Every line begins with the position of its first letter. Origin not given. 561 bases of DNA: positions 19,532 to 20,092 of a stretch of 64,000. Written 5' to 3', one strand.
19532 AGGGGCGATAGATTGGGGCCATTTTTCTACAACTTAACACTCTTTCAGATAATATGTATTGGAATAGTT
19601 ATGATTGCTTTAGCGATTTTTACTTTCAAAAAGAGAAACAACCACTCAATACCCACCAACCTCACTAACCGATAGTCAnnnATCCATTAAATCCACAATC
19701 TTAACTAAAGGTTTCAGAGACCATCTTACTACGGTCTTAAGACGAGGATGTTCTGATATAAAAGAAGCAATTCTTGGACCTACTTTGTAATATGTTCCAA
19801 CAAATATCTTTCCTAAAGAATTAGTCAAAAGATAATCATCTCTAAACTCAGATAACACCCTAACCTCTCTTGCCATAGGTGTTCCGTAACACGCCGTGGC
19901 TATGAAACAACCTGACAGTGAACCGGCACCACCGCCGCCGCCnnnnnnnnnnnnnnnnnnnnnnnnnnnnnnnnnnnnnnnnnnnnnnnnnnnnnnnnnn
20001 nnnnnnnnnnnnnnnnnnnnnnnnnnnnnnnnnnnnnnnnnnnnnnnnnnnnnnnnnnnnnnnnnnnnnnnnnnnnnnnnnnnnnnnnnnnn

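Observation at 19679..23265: Shared C-terminal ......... module (~75 aa) on two otherwise unrelated secreted proteins, ~90% identical at the DNA level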

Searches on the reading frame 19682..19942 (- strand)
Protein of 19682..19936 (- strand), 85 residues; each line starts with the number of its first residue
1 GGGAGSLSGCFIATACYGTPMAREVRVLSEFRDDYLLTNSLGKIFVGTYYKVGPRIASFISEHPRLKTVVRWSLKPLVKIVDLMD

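Call 13: find_homologous_proteins(query=window:19682-19936:-, max_evalue=0.001)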
Query seq(85 aa) (85 aa): 2 proteins with E <= 0.001 among 3 candidates.
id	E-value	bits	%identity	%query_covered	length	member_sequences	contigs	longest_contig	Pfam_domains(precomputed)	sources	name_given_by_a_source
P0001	1.3e-13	69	51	94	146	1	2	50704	-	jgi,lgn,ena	-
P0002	7.6e-12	63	49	82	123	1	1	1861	-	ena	-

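Call 16: find_encoding_contigs(protein=P0001, flank=10000, max_places=4)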
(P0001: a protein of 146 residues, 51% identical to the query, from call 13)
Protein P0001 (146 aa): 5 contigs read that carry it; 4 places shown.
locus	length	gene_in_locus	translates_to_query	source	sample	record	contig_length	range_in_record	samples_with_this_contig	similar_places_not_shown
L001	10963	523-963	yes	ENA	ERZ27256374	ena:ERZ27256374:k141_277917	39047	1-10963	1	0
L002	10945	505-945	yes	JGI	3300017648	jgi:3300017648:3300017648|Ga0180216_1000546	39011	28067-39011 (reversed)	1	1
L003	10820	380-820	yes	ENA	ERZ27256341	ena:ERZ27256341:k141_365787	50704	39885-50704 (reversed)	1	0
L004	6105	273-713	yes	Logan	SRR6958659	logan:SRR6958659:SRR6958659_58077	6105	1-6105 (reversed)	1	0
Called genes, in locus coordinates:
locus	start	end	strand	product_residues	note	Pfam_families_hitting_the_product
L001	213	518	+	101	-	-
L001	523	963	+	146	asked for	-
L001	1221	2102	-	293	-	PF00440:TetR_N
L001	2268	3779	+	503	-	PF07690:MFS_1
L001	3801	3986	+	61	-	-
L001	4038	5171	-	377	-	PF08712:Nfu_N, PF03130:HEAT_PBS (faint), PF13769:Virulence_fact, PF02985:HEAT (faint), PF13646:HEAT_2, PF13513:HEAT_EZ (faint), PF13646:HEAT_2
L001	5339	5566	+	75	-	-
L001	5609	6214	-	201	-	PF00694:Aconitase_C, PF27512:LeuD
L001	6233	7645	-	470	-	PF00330:Aconitase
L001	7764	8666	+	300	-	PF00126:HTH_1, PF03466:LysR_substrate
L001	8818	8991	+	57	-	PF10262:Rdx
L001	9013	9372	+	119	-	PF09585:Lin0512_fam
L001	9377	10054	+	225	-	PF00702:Hydrolase, PF12710:HAD (weak), PF13419:HAD_2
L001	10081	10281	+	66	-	-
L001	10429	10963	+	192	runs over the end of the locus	PF24694:LNS2_PITM1-3 (weak)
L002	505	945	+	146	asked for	-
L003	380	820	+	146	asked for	-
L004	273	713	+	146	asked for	-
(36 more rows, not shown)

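Call 20: search_solved_structures(query=A3, max_evalue=10)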
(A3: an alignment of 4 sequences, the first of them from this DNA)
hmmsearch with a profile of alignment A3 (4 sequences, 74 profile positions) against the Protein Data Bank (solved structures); distinct sequences matched with E-value up to 10: 6.
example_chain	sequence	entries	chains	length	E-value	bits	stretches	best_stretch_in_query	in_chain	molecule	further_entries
5doo_A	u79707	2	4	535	0.54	13.7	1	7-45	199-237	protein lysine methyltransferase 2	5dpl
4jei_A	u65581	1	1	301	0.98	12.9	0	26-61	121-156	Lipase 2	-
3o0d_A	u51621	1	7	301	0.98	12.8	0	26-61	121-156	Triacylglycerol lipase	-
7o6t_A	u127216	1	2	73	0.99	12.8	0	15-42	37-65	Protein VERNALIZATION INSENSITIVE 3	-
5wxv_A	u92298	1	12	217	1.6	12.2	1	29-73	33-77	Isochorismate lyase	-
5xo1_A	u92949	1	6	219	1.6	12.1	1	29-73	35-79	Isochorismate lyase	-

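Call 21: find_homologous_proteins(query=A3, max_evalue=0.001)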
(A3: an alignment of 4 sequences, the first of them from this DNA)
Query A3 (4 sequences) (74 aa, profile of the alignment): 288 proteins with E <= 0.001 among 292 candidates; the best 120 are listed.
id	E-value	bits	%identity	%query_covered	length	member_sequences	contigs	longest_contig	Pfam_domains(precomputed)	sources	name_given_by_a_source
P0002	9.3e-36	140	48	96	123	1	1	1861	-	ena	-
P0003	1.3e-31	126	63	96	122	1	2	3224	-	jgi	jgi:hypothetical protein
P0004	2.0e-31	126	64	97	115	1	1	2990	-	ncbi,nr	ncbi:MAG: hypothetical protein NTW48_09785, partial [Chloroflexi bacterium]|nr:hypothetical protein 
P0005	5.4e-31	124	65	96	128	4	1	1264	-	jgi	jgi:hypothetical protein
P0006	8.5e-31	124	64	99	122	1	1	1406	-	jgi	jgi:hypothetical protein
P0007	1.2e-30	123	62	99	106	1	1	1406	-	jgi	jgi:hypothetical protein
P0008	1.4e-30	123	59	96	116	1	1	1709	-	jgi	jgi:hypothetical protein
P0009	1.7e-30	123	66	95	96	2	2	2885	-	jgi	jgi:hypothetical protein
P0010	1.9e-30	123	63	96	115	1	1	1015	-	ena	-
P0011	2.1e-30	122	63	96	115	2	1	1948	-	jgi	jgi:hypothetical protein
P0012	2.4e-30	122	60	99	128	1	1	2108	-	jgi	jgi:hypothetical protein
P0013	2.9e-30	122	63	96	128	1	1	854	-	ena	-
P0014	2.9e-30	122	63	96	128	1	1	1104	-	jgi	-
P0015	2.9e-30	122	63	96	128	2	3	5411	-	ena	-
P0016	3.1e-30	122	63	96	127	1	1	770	-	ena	-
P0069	8.1e-26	108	59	93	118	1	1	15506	-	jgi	jgi:transcription elongation factor Elf1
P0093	2.4e-24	103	50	97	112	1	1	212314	PF13248.12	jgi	jgi:predicted amidophosphoribosyltransferase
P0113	1.8e-23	100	52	88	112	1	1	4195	PF13248.12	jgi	-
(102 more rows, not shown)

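Call 24: search_protein_representatives(alignment_id=A3)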
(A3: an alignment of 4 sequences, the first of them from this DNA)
Query: 4 sequences, 74 profile positions. Proteins with E-value up to 0.001 (for the whole library): 26334; up to 1e-10: 16204; up to 1e-30: 29. The best 150 are listed.
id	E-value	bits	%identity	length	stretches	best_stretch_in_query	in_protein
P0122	4.9e-57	206.1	-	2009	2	2-72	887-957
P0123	9.7e-47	173.1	-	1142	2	1-72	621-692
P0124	1.6e-38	146.8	-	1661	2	1-70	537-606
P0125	1.9e-37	143.3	-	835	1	1-74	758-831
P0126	2.8e-36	139.6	-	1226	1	1-74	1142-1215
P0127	4.1e-35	135.9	-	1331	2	2-73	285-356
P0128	2.4e-33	130.2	-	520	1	1-73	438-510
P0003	4.2e-32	126.2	-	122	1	3-73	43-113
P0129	4.8e-32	126.0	-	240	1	1-73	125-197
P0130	7.2e-32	125.5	-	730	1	2-73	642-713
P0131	1.0e-31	125.0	-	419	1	2-73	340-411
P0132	1.2e-31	124.8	-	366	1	2-73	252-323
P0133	1.3e-31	124.7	-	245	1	2-73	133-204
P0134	3.0e-31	123.5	-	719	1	1-74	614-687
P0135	3.1e-31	123.4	-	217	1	3-73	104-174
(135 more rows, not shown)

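Call 30: find_related_loci(query=A3, collection=genome_contigs, flank=10000)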
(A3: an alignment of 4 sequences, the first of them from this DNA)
Query A3 (74 aa) in genome_contigs; peptide patterns used: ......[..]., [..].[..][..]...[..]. (x = any residue, [..] = any of these).
600 stretches matched a pattern (row limit reached: there are more); 578 encode a relative of the query (tblastn E <= 1e-3); the best 80 are kept; 80 distinct loci.
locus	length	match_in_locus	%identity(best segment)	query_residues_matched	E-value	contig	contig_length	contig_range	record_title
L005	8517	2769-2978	63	2-71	2e-28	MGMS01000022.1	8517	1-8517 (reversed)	MAG: Chloroflexi bacterium RBG_13_51_36 RBG_13_scaffold_19035, whole genome shotgun sequence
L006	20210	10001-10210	63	2-71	3e-28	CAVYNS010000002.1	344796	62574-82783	MAG: uncultured Chloroflexia bacterium isolate MFD04408.bin.1.133 genome assembly, contig: contig_26166, whole genome sh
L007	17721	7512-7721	66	2-71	5e-28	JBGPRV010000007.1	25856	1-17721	MAG: Dehalococcoidia bacterium isolate OBJ1_062018_130_33 k141_586136_length_25856_cov_44.1266, whole genome shotgun seq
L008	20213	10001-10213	62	3-73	9e-28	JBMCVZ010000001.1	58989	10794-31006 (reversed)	MAG: Chloroflexota bacterium isolate D4M11_63 NODE_153_length_58989_cov_24.383548, whole genome shotgun sequence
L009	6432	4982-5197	63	2-73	1e-27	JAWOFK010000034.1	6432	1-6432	MAG: Dehalococcoidia bacterium isolate BLK6-1.bin.245 k191_661772, whole genome shotgun sequence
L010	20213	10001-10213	63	3-73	1e-27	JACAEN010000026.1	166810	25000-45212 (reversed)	MAG: Chloroflexota bacterium isolate L.E.CH.35 k119_778667, whole genome shotgun sequence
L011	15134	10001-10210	64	2-71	1e-27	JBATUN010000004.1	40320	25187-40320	MAG: Dehalococcoidia bacterium isolate MFD12951_ilm_asm_bin17 k127_14333, whole genome shotgun sequence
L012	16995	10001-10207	62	3-71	1e-27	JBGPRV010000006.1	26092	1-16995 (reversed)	MAG: Dehalococcoidia bacterium isolate OBJ1_062018_130_33 k141_1314919_length_26092_cov_55.2033, whole genome shotgun se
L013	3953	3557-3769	66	3-73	3e-27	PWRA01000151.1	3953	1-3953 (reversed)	MAG: Dehalococcoidia bacterium isolate CSSed10_7 CS-Sed10-C85520, whole genome shotgun sequence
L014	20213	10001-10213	62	3-73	2e-27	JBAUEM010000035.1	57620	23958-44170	MAG: Dehalococcoidia bacterium isolate MFD13097_ilm_asm_bin13 k127_150012, whole genome shotgun sequence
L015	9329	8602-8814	61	3-73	4e-27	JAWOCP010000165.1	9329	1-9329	MAG: Dehalococcoidia bacterium isolate BLK5-1.bin.32 k191_87186, whole genome shotgun sequence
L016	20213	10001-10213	62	3-73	7e-27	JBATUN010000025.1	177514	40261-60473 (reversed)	MAG: Dehalococcoidia bacterium isolate MFD12951_ilm_asm_bin17 k127_64687, whole genome shotgun sequence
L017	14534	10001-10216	64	2-73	9e-30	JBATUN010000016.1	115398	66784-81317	MAG: Dehalococcoidia bacterium isolate MFD12951_ilm_asm_bin17 k127_130080, whole genome shotgun sequence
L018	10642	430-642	61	3-73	3e-26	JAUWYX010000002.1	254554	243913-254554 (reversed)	MAG: Dehalococcoidia bacterium isolate CSMAG_2721 CSMAG_2721_k141_207513_length_254554_cov_99.9829, whole genome shotgun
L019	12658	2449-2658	59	3-72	3e-26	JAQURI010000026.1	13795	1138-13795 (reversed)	MAG: Candidatus Ratteibacteria bacterium isolate STD1_7 NODE_11402_length_13795_cov_2.870500_Sandtown_D1, whole genome s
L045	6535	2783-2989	58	3-71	5e-23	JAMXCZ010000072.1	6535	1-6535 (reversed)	MAG: Candidatus Omnitrophota bacterium isolate MohnsGC05_bin046 NODE_74_length_6535_cov_8.819294, whole genome shotgun s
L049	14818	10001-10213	63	3-71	8e-23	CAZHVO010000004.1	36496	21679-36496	MAG TPA_asm: uncultured Planctomycetia bacterium isolate SRP178699_co2_518 genome assembly, contig: NODE_471_length_3649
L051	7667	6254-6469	54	3-74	1e-22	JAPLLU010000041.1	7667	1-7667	MAG: Candidatus Omnitrophota bacterium isolate LacPavin_0920_SED5_MAG_40_17 LacPavin_0920_SED5_scaffold_2571940, whole g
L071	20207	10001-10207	57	3-71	2e-22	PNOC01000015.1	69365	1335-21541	MAG: Thermodesulfovibrio sp. isolate SW.3.86 SW_1000189_69365, whole genome shotgun sequence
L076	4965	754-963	54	3-72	4e-22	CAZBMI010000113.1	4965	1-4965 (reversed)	MAG TPA_asm: uncultured Planctomycetia bacterium isolate binchicken_co77_39 genome assembly, contig: NODE_17393_length_4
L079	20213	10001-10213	54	3-73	3e-22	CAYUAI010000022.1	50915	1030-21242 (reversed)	MAG TPA_asm: uncultured Chromatiales bacterium isolate SRP128015_co1_174 genome assembly, contig: NODE_512_length_50915_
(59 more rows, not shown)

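Call 33: predict_structure(alignment_id=A4)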
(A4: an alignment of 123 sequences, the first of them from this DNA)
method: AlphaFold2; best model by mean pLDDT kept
length: 87 residues; sequences in the alignment: 123
mean_pLDDT: 78.6   pTM: 0.59
mean pLDDT of the five models: 78.6, 72.4, 71.3, 69.1, 66.6
residues with pLDDT >= 90: 5; 70-90: 66; 50-70: 6; < 50: 10
segments of 3 or more residues with pLDDT < 50: 1-10
pLDDT, mean of each block of 10 residues (from residue 1): 40 69 84 87 89 85 88 86 80
secondary structure, 60 per line:
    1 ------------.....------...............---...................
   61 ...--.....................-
elements in order: H13-17 H24-38 H42-63 H66-86

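Call 36: fold_search(model_id=the predicted structure, library=pdb)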
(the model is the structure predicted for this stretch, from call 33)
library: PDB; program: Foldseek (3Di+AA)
matches with E <= 10: 0; with E <= 0.001: 0
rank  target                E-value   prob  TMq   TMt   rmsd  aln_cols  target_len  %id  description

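Call 44: search_protein_families(library=pfam, proteins=[L071:2452-3324:+, L071:3398-5599:+, L071:5606-7141:+, L071:7177-8349:+, L071:8435-10306:+, L071:10622-11251:+, L071:11642-12322:+, L071:12319-13383:+, L071:13388-14476:+, L071:14473-15174:+], max_evalue=0.001)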
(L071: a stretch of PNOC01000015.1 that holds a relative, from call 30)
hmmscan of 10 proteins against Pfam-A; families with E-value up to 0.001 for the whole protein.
L071:2452-3324:+ (290 aa): 2 families
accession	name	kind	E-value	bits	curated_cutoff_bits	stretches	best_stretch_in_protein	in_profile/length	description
PF11356.14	T2SSC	-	1.6e-13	51.2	27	1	29-155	5-137/141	Type II secretion system protein C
PF00595.29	PDZ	-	0.00011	22.9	23.2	1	218-269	19-72/81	PDZ domain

L071:3398-5599:+ (733 aa): 4 families
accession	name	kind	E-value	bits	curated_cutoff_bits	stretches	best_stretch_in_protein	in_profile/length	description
PF00263.26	Secretin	-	1.1e-48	165.5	27.5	1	473-636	5-169/169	Bacterial type II and III secretion system protein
PF03958.22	Secretin_N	-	7.8e-29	100.1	28.2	2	294-376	3-69/69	Bacterial type II/III secretion system short domain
PF21305.2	type_II_gspD_N0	-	2.8e-27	94.8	27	1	52-122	1-71/71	GspD-like, N0 domain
PF22148.1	Fervidolysin_NPro-like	-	9.9e-06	26.3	21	1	647-726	3-80/81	Fervidolysin N-terminal prodomain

L071:5606-7141:+ (511 aa): 6 families
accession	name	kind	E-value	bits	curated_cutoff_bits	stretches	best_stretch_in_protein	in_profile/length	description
PF00437.27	T2SSE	-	2.2e-143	477.9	24.9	1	116-502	2-370/370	Type II/IV secretion system protein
PF05157.20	MshEN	-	2.2e-07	31.2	23.1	1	7-86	8-88/90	MshEN domain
PF25199.1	nSTAND_NTPase5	-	9.2e-06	26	34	1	253-298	38-84/145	Novel STAND NTPase 5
PF13401.12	AAA_22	-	1.4e-05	25.9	27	1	255-299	4-48/130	AAA domain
PF13191.12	AAA_16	-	4.1e-05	24.6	32.6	1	247-360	12-114/167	AAA ATPase domain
PF13604.12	AAA_30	-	0.00039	20.6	27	1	241-288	3-50/191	AAA domain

L071:7177-8349:+ (390 aa): 1 family
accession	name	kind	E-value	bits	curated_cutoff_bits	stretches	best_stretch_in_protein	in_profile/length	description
PF00482.28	T2SSF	-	1.3e-61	206.6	25.2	2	65-186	2-125/125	Type II secretion system (T2SS), protein F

L071:8435-10306:+ (623 aa): 1 family
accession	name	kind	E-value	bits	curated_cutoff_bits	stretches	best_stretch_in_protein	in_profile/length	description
PF19527.4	DUF6055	-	3.5e-09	36.6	27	1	219-273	127-189/417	Family of unknown function (DUF6055)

L071:10622-11251:+ (209 aa): 1 family
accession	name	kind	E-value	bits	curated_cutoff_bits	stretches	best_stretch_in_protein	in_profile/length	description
PF07963.17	N_methyl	-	6.7e-05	22.7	21.2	1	64-89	2-27/27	Prokaryotic N-terminal methylation motif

L071:11642-12322:+ (226 aa): 2 families
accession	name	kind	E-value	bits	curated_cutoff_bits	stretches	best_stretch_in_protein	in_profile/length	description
PF11612.13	T2SSJ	-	7.7e-08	33.2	28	1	162-206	86-131/140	Type II secretion system (T2SS), protein J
PF07963.17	N_methyl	-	1.6e-07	31.1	21.2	1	11-35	3-27/27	Prokaryotic N-terminal methylation motif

L071:12319-13383:+ (354 aa): 3 families
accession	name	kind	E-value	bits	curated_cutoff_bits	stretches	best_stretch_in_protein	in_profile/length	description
PF21687.3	T2SSK_1st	-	1.7e-20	74.1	26.2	1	160-251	1-105/107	Type II secretion system (T2SS), protein K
PF12836.13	HHH_3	-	1.1e-14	54.7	27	2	254-303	4-53/65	Helix-hairpin-helix motif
PF03934.19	T2SSK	-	1.3e-06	29.1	24.2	1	256-306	1-51/63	Type II secretion system (T2SS), protein K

L071:13388-14476:+ (362 aa): 1 family
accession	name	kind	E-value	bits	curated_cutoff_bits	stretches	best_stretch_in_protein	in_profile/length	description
PF12693.12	GspL_C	-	8.5e-11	42.4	29.6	1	204-277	2-75/158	GspL periplasmic domain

L071:14473-15174:+ (233 aa): 0 families

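Call 46: search_protein_families(library=pfam, proteins=[L045:3054-3854:+, L045:3861-5309:+, L045:5287-6534:+, L049:10281-11066:+, L049:3247-4986:+, L049:1366-3240:+, L049:12681-13631:+, L051:6483-7274:+, L076:956-1690:+, L076:1819-4965:+], max_evalue=0.001)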
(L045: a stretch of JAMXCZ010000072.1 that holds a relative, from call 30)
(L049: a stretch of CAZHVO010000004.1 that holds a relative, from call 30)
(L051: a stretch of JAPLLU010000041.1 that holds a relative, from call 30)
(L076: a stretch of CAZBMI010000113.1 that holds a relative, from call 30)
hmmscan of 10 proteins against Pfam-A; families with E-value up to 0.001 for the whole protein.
L045:3054-3854:+ (266 aa): 0 families

L045:3861-5309:+ (482 aa): 2 families
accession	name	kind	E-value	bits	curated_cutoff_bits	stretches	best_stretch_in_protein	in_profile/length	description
PF00795.27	CN_hydrolase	-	1.1e-34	120.4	23.2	1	241-436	23-247/256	Carbon-nitrogen hydrolase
PF20154.4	LNT_N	-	4.8e-19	69.5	27.1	1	29-166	15-159/159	Apolipoprotein N-acyltransferase N-terminal domain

L045:5287-6534:+ (416 aa): 1 family
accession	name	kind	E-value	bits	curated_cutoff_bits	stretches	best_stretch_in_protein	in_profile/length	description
PF00082.27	Peptidase_S8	-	6.6e-30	104.8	21.8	1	286-413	2-119/288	Subtilase family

L049:10281-11066:+ (261 aa): 3 families
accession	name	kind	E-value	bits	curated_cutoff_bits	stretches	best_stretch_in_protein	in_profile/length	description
PF17820.7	PDZ_6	-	1.2e-09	38.2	27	1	195-248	2-54/54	PDZ domain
PF13180.12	PDZ_2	-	3.9e-06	27.5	27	1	192-256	13-77/80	PDZ domain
PF00595.29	PDZ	-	1.4e-05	25.8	23.2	1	192-238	26-74/81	PDZ domain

L049:3247-4986:+ (579 aa): 5 families
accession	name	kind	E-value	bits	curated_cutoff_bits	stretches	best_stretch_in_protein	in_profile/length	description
PF00437.27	T2SSE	-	4.2e-129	430.9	24.9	1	183-568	3-370/370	Type II/IV secretion system protein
PF05157.20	MshEN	-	1.6e-21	76.5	23.1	1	67-151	1-86/90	MshEN domain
PF25199.1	nSTAND_NTPase5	-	9.7e-05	22.7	34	1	317-365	31-84/145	Novel STAND NTPase 5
PF01637.24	ATPase_2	-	0.0001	22.6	33.2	1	309-372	5-69/225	ATPase domain predominantly from Archaea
PF13191.12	AAA_16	-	0.00067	20.6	32.6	0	312-371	9-64/167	AAA ATPase domain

L049:1366-3240:+ (624 aa): 4 families
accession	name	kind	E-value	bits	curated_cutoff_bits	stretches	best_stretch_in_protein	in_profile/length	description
PF00263.26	Secretin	-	1.7e-50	171.4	27.5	1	324-495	2-169/169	Bacterial type II and III secretion system protein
PF03958.22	Secretin_N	-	7.4e-21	74.6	28.2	2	135-193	1-66/69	Bacterial type II/III secretion system short domain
PF07660.19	STN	-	0.0002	21.5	28.4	1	70-113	1-47/52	Secretin and TonB N terminus short domain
PF13103.11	TonB_2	-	0.00052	20.5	22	0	536-620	2-84/85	TonB C terminal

L049:12681-13631:+ (316 aa): 3 families
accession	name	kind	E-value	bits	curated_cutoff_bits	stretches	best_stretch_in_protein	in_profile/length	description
PF00056.29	Ldh_1_N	-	1.5e-46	158.4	27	1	7-144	2-141/141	lactate/malate dehydrogenase, NAD binding domain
PF02866.23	Ldh_1_C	-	2.5e-45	155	22.6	1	147-313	1-169/174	lactate/malate dehydrogenase, alpha/beta C-terminal domain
PF03807.23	F420_oxidored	-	8.8e-05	23.5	21.6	1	7-79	1-66/94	NADP oxidoreductase coenzyme F420-dependent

L051:6483-7274:+ (263 aa): 3 families
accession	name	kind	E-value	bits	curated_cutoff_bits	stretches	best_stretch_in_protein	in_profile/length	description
PF13180.12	PDZ_2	-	1.8e-08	35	27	1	194-258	13-77/80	PDZ domain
PF11356.14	T2SSC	-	2.6e-07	31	27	1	10-136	4-140/141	Type II secretion system protein C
PF00595.29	PDZ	-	5e-05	24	23.2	1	192-248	24-80/81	PDZ domain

L076:956-1690:+ (244 aa): 1 family
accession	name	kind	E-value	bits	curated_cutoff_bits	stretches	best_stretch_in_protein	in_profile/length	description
PF13180.12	PDZ_2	-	4.8e-05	24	27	1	172-239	10-77/80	PDZ domain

L076:1819-4965:+ (1049 aa): 3 families
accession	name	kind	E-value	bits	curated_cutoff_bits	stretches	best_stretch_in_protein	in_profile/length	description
PF07719.23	TPR_2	-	3.3e-06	27.2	27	1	52-83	2-33/34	Tetratricopeptide repeat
PF00515.34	TPR_1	-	3.5e-06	27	27.8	1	52-83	2-33/34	Tetratricopeptide repeat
PF13414.12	TPR_11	-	1.1e-05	25.4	26.8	1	58-92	1-35/42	TPR repeat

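Call 58: find_encoding_contigs(protein=P0131, flank=10000, max_places=2)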
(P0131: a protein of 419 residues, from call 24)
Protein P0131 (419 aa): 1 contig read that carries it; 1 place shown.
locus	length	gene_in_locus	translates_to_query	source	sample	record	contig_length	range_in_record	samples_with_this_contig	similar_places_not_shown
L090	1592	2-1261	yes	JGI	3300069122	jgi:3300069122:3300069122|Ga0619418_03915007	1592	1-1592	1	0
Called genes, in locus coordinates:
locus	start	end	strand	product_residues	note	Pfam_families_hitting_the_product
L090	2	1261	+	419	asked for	?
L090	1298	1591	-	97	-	?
